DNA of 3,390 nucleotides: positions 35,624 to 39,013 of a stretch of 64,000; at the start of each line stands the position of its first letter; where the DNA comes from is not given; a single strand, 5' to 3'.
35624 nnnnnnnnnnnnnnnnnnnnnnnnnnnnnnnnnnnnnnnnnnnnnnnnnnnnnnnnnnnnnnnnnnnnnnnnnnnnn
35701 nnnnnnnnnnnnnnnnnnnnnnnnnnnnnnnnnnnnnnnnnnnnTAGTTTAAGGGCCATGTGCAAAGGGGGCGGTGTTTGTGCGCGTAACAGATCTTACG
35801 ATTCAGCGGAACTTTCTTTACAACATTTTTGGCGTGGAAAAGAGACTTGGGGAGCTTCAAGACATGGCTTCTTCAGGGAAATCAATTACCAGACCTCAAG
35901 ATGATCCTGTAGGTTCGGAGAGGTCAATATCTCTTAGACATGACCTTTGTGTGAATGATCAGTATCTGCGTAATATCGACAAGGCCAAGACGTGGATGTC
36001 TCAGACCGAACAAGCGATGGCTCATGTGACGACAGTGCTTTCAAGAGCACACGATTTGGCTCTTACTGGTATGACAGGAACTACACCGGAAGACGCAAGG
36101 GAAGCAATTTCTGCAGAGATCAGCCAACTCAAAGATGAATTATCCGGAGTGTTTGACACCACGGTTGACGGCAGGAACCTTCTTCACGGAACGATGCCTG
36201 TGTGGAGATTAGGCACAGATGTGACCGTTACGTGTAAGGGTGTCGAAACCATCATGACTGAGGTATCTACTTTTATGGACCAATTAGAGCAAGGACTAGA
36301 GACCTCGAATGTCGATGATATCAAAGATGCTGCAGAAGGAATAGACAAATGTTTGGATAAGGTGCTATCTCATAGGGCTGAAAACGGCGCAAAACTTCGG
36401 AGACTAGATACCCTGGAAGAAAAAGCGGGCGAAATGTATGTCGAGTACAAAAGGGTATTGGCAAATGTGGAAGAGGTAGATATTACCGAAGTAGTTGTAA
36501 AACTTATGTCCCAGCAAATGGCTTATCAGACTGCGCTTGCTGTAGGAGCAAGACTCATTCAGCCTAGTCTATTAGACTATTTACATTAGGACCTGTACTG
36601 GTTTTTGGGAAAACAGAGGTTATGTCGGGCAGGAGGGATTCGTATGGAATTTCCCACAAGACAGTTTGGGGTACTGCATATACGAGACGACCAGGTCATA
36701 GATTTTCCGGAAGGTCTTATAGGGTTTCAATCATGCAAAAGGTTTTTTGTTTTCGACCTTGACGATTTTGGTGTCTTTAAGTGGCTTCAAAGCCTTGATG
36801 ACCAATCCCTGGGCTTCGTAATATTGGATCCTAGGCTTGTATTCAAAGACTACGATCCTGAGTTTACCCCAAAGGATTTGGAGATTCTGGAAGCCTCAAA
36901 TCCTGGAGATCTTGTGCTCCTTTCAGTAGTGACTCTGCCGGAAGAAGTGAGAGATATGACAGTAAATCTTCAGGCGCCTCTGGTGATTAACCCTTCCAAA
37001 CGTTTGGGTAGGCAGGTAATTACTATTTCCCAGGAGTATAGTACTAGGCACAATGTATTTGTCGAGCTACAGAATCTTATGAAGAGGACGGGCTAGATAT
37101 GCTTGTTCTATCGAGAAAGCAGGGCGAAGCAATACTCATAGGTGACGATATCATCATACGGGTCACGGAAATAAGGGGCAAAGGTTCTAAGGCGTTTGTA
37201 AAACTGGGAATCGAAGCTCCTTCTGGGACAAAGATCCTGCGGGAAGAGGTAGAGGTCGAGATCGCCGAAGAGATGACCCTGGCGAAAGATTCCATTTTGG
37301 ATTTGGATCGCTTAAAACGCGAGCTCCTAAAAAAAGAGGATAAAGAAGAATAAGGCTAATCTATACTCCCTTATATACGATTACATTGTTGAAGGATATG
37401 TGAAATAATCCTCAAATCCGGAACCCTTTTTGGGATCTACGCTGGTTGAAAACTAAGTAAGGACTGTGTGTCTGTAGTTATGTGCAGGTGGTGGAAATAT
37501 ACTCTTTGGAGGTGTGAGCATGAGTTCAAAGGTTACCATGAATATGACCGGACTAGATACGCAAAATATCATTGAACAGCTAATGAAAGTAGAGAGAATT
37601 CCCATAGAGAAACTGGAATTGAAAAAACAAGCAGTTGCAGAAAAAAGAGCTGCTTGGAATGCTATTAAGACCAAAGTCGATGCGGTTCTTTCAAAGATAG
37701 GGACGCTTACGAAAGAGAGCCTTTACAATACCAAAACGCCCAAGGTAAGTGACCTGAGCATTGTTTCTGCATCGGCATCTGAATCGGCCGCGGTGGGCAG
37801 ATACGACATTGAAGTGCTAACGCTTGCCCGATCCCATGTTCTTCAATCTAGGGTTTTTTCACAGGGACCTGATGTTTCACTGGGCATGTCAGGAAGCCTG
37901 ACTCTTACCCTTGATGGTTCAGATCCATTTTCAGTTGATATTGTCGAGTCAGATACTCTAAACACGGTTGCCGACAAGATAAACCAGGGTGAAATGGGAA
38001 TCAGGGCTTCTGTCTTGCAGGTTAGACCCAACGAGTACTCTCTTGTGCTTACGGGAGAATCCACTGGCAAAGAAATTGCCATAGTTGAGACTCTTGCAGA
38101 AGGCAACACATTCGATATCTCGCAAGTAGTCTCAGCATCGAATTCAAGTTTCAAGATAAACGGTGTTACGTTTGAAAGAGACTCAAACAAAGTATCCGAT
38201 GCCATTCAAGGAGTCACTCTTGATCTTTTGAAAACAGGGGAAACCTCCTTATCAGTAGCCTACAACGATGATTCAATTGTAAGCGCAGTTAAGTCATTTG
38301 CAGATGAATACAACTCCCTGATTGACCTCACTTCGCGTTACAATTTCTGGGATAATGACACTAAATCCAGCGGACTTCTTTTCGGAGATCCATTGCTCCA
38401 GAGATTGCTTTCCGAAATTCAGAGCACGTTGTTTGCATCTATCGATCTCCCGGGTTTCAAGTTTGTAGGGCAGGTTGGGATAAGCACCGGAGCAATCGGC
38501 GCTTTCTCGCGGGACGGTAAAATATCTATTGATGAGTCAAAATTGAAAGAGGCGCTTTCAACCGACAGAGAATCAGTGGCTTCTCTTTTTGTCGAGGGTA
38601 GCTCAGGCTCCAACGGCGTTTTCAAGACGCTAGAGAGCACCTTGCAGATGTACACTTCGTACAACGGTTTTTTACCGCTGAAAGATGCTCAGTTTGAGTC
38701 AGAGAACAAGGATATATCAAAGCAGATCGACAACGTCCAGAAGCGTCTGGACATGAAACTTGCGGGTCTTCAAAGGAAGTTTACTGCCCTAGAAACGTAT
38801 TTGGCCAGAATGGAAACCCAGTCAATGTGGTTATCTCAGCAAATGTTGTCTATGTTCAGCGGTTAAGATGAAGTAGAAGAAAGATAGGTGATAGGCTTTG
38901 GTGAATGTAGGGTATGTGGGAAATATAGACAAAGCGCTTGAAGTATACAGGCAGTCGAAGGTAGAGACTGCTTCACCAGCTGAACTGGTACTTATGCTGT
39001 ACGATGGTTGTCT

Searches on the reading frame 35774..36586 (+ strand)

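Call 60: search_protein_families(library=pfam, proteins=[window:35774-36586:+], max_evalue=0.00001)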
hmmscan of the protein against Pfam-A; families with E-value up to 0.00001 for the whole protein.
window:35774-36586:+ (271 aa): 1 family
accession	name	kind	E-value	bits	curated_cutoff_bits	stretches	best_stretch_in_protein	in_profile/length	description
PF00669.25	Flagellin_N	-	4.7e-19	69.3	26.6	1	21-140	17-137/139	Bacterial flagellin N-terminal helical region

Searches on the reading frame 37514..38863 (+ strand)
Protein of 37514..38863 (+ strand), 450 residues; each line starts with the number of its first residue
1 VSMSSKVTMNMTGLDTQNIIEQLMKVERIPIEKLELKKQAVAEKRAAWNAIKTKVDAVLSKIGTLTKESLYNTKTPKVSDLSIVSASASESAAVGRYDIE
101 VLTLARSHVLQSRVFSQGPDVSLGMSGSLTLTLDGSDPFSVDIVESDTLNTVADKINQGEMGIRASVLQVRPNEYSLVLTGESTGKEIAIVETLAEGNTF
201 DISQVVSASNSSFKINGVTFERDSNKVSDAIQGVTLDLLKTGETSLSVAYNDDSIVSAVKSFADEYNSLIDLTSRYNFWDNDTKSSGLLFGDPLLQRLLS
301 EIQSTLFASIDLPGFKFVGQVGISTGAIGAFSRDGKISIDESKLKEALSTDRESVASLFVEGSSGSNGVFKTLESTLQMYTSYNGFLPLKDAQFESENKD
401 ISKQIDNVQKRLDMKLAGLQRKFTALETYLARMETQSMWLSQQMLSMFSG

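Call 60: search_protein_families(library=pfam, proteins=[window:37514-38863:+], max_evalue=0.00001)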
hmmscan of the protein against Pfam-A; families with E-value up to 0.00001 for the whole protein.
window:37514-38863:+ (450 aa): 2 families
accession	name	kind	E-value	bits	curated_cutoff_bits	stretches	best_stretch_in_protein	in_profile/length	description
PF07195.17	FliD_C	-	8.1e-47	160.1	25.4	1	208-434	1-235/236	Flagellar hook-associated protein 2 C-terminus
PF02465.23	FliD_N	-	6.5e-24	84.8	24.8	1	12-108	1-97/97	Flagellar hook-associated protein 2 N-terminus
